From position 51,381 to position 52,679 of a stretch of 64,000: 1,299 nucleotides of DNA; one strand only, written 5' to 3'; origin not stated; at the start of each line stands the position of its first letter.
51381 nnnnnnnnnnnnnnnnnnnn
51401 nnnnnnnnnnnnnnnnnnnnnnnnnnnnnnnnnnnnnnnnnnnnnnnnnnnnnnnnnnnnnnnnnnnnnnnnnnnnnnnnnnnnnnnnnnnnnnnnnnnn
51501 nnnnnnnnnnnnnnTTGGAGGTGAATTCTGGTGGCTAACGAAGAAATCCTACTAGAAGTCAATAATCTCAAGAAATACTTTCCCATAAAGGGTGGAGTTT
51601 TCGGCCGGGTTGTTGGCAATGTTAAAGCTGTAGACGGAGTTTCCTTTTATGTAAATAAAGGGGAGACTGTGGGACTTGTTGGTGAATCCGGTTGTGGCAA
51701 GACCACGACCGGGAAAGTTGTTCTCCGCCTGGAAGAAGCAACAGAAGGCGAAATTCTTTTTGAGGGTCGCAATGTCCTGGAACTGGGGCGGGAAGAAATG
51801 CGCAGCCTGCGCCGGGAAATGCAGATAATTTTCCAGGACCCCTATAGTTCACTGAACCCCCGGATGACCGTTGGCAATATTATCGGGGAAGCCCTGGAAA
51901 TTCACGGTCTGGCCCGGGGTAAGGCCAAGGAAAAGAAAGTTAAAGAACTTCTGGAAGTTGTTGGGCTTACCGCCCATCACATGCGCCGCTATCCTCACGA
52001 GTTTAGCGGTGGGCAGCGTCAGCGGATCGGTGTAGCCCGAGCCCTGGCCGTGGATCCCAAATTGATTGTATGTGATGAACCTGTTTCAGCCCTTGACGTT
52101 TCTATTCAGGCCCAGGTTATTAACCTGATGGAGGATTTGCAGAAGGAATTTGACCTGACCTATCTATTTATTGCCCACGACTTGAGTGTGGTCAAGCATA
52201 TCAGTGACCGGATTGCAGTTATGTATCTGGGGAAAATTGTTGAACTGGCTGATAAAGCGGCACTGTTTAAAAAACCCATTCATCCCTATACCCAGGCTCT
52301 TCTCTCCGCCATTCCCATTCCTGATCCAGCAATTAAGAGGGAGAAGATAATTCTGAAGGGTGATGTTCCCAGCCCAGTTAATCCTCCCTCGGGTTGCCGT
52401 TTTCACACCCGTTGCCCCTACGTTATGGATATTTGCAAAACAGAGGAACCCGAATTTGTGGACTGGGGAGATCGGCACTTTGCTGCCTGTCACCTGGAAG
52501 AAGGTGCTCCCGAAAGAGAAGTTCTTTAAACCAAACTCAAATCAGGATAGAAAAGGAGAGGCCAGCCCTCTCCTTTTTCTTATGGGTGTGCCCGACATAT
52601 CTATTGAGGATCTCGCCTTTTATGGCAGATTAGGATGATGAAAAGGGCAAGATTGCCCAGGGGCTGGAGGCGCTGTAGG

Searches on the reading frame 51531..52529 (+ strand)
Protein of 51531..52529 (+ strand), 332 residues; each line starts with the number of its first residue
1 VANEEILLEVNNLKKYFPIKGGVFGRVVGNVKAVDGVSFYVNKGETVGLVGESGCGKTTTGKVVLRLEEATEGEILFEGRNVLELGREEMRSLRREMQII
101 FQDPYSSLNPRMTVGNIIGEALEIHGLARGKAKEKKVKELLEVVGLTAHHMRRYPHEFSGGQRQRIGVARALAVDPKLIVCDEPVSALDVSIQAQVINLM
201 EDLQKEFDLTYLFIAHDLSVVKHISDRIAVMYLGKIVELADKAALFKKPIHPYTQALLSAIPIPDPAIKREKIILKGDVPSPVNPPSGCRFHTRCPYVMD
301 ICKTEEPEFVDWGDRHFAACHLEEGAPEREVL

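Call 46: search_protein_families(library=pfam, proteins=[window:51531-52529:+], max_evalue=0.0001)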
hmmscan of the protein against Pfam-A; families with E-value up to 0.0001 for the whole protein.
window:51531-52529:+ (332 aa): 2 families
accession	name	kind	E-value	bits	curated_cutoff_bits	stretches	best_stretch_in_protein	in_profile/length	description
PF00005.33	ABC_tran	-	6.2e-34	118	25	1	35-185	2-136/137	ABC transporter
PF08352.17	oligo_HPY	-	6.1e-21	75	27.1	1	237-302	1-65/65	Oligopeptide/dipeptide transporter, C-terminal region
